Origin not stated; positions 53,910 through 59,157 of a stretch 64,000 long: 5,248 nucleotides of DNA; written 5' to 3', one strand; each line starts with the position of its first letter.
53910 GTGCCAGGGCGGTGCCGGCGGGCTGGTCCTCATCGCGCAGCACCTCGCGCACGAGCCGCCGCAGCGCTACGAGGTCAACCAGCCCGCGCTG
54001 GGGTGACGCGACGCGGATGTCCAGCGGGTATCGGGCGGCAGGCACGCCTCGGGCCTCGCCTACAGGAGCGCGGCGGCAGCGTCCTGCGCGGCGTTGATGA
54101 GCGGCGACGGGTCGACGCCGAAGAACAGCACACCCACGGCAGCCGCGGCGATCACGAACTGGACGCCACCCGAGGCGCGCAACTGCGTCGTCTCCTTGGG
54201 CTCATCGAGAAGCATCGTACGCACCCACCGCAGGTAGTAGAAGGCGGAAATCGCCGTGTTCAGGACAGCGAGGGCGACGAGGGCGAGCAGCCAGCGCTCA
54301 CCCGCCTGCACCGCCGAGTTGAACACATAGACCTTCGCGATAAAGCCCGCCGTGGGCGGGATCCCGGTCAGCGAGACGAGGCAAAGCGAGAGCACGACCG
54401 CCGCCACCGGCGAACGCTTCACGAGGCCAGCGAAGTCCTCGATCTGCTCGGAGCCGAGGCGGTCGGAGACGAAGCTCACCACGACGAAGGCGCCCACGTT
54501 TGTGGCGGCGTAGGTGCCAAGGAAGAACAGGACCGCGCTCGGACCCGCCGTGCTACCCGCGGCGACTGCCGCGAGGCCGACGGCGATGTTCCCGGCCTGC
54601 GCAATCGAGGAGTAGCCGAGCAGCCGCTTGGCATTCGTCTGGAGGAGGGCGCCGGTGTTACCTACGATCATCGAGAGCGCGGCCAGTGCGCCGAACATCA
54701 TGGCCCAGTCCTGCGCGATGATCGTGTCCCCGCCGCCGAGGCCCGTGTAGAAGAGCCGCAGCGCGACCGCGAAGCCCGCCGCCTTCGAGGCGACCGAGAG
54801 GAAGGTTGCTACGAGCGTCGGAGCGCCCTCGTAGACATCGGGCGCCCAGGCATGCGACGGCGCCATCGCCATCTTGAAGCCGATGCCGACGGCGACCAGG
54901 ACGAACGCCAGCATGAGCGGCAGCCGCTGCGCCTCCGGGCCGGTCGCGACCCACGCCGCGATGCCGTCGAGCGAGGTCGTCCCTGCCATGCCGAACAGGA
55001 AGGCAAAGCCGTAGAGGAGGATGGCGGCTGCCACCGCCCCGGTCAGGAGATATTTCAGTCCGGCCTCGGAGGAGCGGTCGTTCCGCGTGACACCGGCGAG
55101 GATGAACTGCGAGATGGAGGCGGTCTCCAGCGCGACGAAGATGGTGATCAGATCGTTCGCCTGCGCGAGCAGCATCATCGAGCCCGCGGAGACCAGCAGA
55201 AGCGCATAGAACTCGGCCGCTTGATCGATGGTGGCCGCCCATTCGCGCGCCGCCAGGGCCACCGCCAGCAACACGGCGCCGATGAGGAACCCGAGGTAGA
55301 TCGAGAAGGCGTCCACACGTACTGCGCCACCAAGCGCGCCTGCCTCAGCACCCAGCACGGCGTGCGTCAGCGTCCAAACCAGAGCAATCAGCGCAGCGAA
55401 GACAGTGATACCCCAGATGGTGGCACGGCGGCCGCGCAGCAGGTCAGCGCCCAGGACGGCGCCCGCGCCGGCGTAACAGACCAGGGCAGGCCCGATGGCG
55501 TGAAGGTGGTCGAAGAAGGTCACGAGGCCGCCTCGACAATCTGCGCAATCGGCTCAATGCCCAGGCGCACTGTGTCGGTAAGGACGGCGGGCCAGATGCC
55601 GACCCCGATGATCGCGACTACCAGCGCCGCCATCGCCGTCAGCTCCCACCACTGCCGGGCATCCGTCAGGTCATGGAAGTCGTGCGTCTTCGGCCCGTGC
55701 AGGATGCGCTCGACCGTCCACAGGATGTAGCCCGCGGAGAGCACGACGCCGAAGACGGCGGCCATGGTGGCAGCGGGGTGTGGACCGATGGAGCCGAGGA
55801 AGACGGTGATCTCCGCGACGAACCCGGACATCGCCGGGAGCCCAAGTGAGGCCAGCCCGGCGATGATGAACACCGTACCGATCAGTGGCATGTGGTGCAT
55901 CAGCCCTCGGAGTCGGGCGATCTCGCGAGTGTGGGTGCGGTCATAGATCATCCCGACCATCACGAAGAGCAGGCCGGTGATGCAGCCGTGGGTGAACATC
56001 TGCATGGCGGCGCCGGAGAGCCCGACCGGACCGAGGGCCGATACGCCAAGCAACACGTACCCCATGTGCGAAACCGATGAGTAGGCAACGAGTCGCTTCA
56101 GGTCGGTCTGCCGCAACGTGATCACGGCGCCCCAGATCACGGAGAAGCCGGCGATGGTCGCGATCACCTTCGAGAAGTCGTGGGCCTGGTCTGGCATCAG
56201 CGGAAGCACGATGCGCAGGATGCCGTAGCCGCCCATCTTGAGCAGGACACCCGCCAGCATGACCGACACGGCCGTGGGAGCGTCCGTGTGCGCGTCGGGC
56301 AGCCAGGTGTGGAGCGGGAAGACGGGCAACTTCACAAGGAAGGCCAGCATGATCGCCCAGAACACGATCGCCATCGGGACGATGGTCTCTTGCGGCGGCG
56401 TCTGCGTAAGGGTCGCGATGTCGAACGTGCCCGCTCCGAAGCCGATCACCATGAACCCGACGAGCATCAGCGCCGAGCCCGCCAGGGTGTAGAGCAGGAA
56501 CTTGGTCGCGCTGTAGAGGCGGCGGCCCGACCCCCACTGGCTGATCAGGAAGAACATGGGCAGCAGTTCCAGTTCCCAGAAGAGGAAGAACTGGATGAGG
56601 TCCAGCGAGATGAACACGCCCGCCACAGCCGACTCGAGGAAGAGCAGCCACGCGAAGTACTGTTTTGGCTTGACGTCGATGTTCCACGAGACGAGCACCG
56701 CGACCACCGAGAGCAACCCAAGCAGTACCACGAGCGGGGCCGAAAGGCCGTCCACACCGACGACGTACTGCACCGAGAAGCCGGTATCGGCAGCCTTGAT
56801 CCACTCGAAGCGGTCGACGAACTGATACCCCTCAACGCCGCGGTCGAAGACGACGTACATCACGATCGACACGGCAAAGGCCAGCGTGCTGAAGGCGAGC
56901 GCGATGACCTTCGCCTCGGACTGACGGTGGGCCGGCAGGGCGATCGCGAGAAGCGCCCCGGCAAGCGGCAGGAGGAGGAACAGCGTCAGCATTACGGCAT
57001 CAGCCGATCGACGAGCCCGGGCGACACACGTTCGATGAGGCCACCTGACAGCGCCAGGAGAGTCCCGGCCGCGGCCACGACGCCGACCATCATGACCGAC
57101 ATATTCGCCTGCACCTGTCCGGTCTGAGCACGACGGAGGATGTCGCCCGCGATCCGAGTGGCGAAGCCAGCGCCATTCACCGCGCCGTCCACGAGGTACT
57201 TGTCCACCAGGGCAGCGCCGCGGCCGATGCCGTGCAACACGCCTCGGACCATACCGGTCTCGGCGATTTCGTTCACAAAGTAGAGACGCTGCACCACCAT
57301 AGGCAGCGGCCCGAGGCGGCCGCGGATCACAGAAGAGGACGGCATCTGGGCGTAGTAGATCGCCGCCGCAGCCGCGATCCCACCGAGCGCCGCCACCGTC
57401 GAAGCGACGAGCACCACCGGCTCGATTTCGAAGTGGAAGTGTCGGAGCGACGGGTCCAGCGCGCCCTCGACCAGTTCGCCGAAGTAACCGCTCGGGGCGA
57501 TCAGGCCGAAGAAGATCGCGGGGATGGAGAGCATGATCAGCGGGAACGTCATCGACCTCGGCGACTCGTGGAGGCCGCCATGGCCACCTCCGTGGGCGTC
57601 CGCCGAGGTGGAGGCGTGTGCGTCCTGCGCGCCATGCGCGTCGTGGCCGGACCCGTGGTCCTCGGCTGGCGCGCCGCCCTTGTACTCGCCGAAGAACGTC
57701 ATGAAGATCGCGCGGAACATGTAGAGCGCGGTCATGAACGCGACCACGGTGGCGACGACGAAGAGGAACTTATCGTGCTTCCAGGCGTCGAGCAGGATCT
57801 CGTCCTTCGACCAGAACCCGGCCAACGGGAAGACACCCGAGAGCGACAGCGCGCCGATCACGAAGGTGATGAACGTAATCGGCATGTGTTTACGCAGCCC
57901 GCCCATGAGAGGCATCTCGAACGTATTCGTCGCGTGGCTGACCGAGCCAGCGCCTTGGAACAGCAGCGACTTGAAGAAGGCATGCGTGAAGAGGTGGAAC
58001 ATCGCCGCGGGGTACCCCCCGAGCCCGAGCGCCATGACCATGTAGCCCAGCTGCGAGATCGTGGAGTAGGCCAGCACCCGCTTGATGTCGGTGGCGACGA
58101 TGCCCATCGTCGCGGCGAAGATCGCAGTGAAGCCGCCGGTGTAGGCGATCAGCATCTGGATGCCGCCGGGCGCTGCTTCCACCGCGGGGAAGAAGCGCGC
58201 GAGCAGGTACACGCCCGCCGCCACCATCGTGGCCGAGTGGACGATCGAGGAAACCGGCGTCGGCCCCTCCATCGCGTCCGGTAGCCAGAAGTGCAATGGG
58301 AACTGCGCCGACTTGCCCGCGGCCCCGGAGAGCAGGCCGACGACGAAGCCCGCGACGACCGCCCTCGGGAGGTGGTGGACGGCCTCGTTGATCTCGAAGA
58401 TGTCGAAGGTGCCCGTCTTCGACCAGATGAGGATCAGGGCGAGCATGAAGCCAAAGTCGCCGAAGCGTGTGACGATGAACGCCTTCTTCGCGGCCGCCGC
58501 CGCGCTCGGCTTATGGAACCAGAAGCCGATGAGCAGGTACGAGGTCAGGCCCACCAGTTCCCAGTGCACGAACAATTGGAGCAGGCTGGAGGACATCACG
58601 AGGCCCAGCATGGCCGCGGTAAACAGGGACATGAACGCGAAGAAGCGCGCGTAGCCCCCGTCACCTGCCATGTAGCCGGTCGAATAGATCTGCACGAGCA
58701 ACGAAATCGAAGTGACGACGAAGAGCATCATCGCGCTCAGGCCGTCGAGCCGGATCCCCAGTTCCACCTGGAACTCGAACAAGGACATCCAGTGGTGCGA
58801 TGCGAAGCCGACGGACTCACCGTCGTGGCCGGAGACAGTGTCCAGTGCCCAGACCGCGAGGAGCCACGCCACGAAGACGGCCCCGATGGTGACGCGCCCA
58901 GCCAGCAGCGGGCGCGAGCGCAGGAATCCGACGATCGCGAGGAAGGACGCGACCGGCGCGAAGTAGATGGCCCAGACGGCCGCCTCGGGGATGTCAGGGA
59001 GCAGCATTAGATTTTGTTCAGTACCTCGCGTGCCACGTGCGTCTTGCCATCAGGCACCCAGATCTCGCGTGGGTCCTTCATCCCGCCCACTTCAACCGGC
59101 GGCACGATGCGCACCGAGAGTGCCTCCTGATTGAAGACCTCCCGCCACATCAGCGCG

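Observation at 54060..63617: Complex-I-like operon nuoA-C-D-H-J-K-(orf62)-L-M-N with no NuoB, NuoI or NuoEFG and no space for them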

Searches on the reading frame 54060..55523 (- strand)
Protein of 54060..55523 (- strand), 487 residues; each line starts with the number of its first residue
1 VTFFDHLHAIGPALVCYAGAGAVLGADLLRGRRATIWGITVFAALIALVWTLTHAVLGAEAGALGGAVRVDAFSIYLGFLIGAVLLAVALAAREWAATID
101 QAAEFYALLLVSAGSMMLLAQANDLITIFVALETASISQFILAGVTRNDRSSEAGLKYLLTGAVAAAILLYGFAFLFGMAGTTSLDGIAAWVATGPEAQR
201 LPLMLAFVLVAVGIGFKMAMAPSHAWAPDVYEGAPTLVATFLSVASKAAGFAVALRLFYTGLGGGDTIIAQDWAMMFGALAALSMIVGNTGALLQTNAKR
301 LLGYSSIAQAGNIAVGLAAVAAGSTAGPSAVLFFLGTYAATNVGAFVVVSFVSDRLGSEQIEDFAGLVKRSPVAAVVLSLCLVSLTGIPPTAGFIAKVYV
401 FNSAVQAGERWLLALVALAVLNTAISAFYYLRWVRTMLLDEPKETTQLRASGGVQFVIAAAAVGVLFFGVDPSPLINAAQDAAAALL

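Call 3: search_protein_families(library=pfam, proteins=[window:54060-55523:-])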
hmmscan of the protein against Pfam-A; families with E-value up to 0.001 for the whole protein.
window:54060-55523:- (487 aa): 1 family
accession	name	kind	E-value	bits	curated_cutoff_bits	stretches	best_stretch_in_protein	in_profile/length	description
PF00361.26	Proton_antipo_M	-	8.3e-67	225.9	21.5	1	122-420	1-292/294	NADH:quinone oxidoreductase/Mrp antiporter, TM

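Call 37: search_protein_families(library=ncbifam, proteins=[window:54060-55523:-], max_evalue=0.01)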
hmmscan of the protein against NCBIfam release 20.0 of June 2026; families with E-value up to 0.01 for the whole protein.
window:54060-55523:- (487 aa): 70 families (the best 25 are shown)
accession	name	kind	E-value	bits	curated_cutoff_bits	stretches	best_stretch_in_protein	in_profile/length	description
TIGR01770.1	NDH_I_N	subfamily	4.1e-110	369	332.6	1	36-475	35-471/472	NADH-quinone oxidoreductase subunit NuoN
NF002701.0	PRK02504.1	equivalog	3.6e-105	352.4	569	1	10-447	15-443/513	NAD(P)H-quinone oxidoreductase subunit N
NF004442.0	PRK05777.1-5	equivalog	2e-98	330.5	523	1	7-484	8-479/483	NADH-quinone oxidoreductase subunit NuoN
NF004440.0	PRK05777.1-3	equivalog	2.5e-96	323.4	519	1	4-486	5-476/477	NADH-quinone oxidoreductase subunit NuoN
NF004446.0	PRK05777.2-4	equivalog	1.2e-94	318.2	590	1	30-473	38-485/502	NADH-quinone oxidoreductase subunit NuoN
NF004441.0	PRK05777.1-4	equivalog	9e-94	314.9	477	1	97-484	139-521/524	NADH-quinone oxidoreductase subunit NuoN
NF004445.0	PRK05777.2-3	equivalog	2.4e-80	270.8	408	1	39-470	44-462/475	NADH-quinone oxidoreductase subunit NuoN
NF004439.0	PRK05777.1-1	equivalog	9.8e-76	255.6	531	1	6-483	7-482/485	NADH-quinone oxidoreductase subunit NuoN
NF004444.0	PRK05777.2-2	equivalog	3.1e-74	250.9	496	1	7-468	14-476/496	NADH-quinone oxidoreductase subunit NuoN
NF004443.0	PRK05777.2-1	equivalog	1.5e-72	245.4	626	1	44-472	49-481/506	NADH-quinone oxidoreductase subunit NuoN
NF006241.0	PRK08377.1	equivalog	1.4e-49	169.5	645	1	79-484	85-475/494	NADH dehydrogenase subunit N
NF004447.0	PRK05777.2-5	equivalog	3.7e-49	168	547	1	101-469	94-452/458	NADH-quinone oxidoreductase subunit NuoN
NF004448.0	PRK05777.2-6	equivalog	5.6e-48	164.1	869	1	38-446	44-450/492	NADH-quinone oxidoreductase subunit NuoN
NF009305.0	PRK12662.1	equivalog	4.2e-47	161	700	1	65-485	69-489/492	putative monovalent cation/H+ antiporter subunit D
NF006419.0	PRK08668.1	equivalog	1.7e-45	155.9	617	1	39-481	34-476/613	NADH dehydrogenase subunit M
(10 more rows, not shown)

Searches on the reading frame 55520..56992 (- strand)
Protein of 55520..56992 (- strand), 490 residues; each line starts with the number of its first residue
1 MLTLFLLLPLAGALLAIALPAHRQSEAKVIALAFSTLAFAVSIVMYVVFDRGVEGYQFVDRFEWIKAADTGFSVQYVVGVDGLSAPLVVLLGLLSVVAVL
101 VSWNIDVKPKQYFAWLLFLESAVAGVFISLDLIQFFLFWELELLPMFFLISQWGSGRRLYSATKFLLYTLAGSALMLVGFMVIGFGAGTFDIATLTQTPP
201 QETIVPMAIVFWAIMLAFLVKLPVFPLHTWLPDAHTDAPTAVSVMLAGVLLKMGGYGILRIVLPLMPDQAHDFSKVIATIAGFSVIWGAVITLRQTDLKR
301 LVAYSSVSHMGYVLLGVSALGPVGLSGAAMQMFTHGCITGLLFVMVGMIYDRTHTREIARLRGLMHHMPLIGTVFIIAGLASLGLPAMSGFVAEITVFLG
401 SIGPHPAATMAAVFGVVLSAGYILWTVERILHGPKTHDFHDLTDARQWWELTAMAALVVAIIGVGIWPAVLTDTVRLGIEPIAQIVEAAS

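Call 3: search_protein_families(library=pfam, proteins=[window:55520-56992:-])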
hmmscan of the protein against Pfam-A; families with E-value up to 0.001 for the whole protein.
window:55520-56992:- (490 aa): 1 family
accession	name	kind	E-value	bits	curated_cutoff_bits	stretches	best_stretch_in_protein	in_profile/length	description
PF00361.26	Proton_antipo_M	-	5.4e-76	256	21.5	1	129-419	1-294/294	NADH:quinone oxidoreductase/Mrp antiporter, TM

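Call 21: find_encoding_contigs(protein=window:55520-56992:-, flank=10000, max_places=6)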
Protein window:55520-56992:- (490 aa): no gene with exactly this product is on record in the collection.

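Call 37: search_protein_families(library=ncbifam, proteins=[window:55520-56992:-], max_evalue=0.01)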
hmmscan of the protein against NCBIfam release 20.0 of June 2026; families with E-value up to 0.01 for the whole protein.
window:55520-56992:- (490 aa): 74 families (the best 25 are shown)
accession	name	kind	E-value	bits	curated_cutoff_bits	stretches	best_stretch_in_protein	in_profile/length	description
TIGR01972.1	NDH_I_M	subfamily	4.3e-157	523.7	263.8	1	2-483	1-483/486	NADH-quinone oxidoreductase subunit M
NF009212.0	PRK12561.1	subfamily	3.1e-126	422.2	645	1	2-487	9-500/531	NAD(P)H-quinone oxidoreductase subunit 4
NF004499.0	PRK05846.1-3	equivalog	3.2e-126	422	585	1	2-488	7-490/502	NADH-quinone oxidoreductase subunit M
NF004501.0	PRK05846.1-5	subfamily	2.1e-122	409.4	598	1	1-486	6-487/492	NADH-quinone oxidoreductase subunit M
NF004500.0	PRK05846.1-4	equivalog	1e-121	407.2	550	1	1-487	6-507/525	NADH-quinone oxidoreductase subunit M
NF004505.0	PRK05846.2-5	equivalog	6.5e-114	381.5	700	1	1-487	4-486/508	NADH-quinone oxidoreductase subunit M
NF005060.0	PRK06473.1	equivalog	1.1e-112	377.3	747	1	1-472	1-471/500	NADH-quinone oxidoreductase subunit M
NF002713.0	PRK02546.1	subfamily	1e-108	364.2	827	1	2-484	11-500/533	NAD(P)H-quinone oxidoreductase subunit 4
NF004506.0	PRK05846.2-6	equivalog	8.6e-103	345.3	789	1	25-481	35-488/493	NADH-quinone oxidoreductase subunit M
NF005611.0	PRK07363.1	equivalog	1.6e-99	333.8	764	1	1-475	1-474/501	NADH-quinone oxidoreductase subunit M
NF004504.0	PRK05846.2-3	equivalog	1.7e-99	334.2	785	1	27-472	41-483/499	NADH-quinone oxidoreductase subunit M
NF004498.0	PRK05846.1-1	equivalog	2.5e-94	316.9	614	1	1-486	2-500/509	NADH-quinone oxidoreductase subunit M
NF004502.0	PRK05846.2-1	equivalog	3.6e-93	313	791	1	1-476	5-491/500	NADH-quinone oxidoreductase subunit M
NF004503.0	PRK05846.2-2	subfamily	1.8e-72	245.2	720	1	24-473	21-480/490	NADH-quinone oxidoreductase subunit M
NF006419.0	PRK08668.1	equivalog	2.6e-62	211.5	617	1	2-475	4-474/613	NADH dehydrogenase subunit M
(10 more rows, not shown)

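Call 86: search_solved_structures(query=window:55520-56992:-, max_evalue=1e-90, show_alignments=1)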
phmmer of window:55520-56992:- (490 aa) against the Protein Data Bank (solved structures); distinct sequences matched with E-value up to 1e-90: 1.
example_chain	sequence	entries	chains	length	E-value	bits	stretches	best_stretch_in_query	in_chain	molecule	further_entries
8qby_M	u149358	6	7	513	4.4e-96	326.1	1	2-480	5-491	NADH dehydrogenase subunit M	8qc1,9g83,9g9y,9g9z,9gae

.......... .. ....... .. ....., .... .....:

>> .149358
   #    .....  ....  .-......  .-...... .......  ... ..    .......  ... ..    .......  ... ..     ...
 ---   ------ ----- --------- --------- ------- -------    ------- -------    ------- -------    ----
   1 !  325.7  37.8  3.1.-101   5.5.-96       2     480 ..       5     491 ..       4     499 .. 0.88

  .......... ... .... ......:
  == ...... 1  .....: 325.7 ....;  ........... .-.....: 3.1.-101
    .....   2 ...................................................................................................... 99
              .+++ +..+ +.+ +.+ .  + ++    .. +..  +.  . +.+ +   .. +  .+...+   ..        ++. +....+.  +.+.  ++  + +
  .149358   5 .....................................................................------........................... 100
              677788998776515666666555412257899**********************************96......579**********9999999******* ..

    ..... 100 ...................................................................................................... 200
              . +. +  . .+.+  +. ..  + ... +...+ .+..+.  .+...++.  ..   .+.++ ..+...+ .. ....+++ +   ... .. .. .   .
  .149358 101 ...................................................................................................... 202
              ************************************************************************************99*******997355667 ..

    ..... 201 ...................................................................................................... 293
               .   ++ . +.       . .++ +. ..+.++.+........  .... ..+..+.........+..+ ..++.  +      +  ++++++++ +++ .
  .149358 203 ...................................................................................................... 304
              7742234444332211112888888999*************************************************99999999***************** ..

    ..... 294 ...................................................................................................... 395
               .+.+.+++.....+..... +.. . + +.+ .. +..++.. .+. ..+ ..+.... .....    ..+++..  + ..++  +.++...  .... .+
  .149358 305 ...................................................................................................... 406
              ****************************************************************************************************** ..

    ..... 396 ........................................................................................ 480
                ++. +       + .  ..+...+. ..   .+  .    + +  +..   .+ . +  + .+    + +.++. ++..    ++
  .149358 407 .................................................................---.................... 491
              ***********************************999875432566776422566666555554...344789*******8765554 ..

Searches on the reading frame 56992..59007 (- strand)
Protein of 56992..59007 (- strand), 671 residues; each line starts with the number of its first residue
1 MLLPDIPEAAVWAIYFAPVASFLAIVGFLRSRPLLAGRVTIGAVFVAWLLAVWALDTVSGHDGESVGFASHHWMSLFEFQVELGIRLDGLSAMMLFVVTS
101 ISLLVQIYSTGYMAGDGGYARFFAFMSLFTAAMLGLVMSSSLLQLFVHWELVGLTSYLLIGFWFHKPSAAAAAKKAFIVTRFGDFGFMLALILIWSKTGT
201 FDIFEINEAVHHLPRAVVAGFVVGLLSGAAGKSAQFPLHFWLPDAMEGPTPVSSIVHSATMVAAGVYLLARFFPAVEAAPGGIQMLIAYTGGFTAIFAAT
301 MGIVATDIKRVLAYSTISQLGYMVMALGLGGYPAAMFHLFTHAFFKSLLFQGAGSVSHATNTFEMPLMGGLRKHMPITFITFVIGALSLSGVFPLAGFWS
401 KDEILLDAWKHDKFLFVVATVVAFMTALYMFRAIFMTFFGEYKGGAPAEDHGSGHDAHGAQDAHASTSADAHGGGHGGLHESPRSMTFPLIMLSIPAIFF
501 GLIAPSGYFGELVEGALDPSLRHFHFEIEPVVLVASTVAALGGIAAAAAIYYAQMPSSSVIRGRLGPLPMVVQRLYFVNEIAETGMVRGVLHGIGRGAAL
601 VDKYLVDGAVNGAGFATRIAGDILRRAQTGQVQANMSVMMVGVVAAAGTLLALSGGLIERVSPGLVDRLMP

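Call 3: search_protein_families(library=pfam, proteins=[window:56992-59007:-])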
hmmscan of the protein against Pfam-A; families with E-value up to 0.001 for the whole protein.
window:56992-59007:- (671 aa): 2 families
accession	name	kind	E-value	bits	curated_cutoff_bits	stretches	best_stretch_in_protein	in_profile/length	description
PF00361.26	Proton_antipo_M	-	7e-78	262.2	21.5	1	139-425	1-293/294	NADH:quinone oxidoreductase/Mrp antiporter, TM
PF00662.26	Proton_antipo_N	-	3.8e-20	72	24.5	1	73-123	1-51/51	NADH-Ubiquinone oxidoreductase (complex I), chain 5 N-terminus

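Call 37: search_protein_families(library=ncbifam, proteins=[window:56992-59007:-], max_evalue=0.01)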
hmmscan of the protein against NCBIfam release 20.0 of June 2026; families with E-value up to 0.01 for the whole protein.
window:56992-59007:- (671 aa): 76 families (the best 25 are shown)
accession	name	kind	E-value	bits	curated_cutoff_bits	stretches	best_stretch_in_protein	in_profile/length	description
NF005141.0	PRK06590.1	equivalog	5.3e-184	613.6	556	1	10-651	4-610/615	NADH-quinone oxidoreductase subunit L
TIGR01974.1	NDH_I_L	subfamily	5.2e-176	587.2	407.5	1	11-648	3-627/630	NADH-quinone oxidoreductase subunit L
NF005626.0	PRK07376.1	equivalog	7.6e-167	556.5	963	1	56-645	61-667/675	NAD(P)H-quinone oxidoreductase subunit 5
NF040617.1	F420_dehyd_FpoL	exception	2.6e-128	429.6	1050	2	28-444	21-472/669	F420H2 dehydrogenase subunit FpoL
NF009287.0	PRK12647.1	equivalog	5e-98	329.6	937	1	60-446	50-435/773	putative monovalent cation/H+ antiporter subunit A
NF005633.0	PRK07390.1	subfamily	3.5e-97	326.5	676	2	29-443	32-443/613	NAD(P)H-quinone oxidoreductase subunit F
NF009288.0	PRK12648.1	equivalog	3e-95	320.2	1104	1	37-452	29-448/954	monovalent cation/H+ antiporter subunit A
TIGR01960.1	ndhF3_CO2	subfamily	2.5e-94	316.9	588.7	2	31-443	34-443/606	NAD(P)H dehydrogenase, subunit NdhF3 family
NF005097.0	PRK06525.1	equivalog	9.8e-92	308.1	430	1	71-453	59-449/480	hydrogenase 4 subunit D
TIGR00940.1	2a6301s01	subfamily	1.4e-83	281.6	920.45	1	71-444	59-457/793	monovalent cation:proton antiporter subunit A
NF009285.0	PRK12645.1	equivalog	3.3e-80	270.4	1028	1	44-444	35-461/804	Na+/H+ antiporter subunit A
NF009289.0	PRK12649.1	equivalog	1.1e-78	265.5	1117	1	37-403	33-404/789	putative monovalent cation/H+ antiporter subunit A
NF009290.0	PRK12650.1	equivalog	1.6e-78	264.6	980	1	42-442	33-441/966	DUF4040 family protein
NF009284.0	PRK12644.1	equivalog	5.3e-78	263.1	962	1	51-441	38-434/975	Na+/H+ antiporter subunit A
NF009286.0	PRK12646.1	equivalog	8.2e-72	242.8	1063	1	70-437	61-457/800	DUF4040 family protein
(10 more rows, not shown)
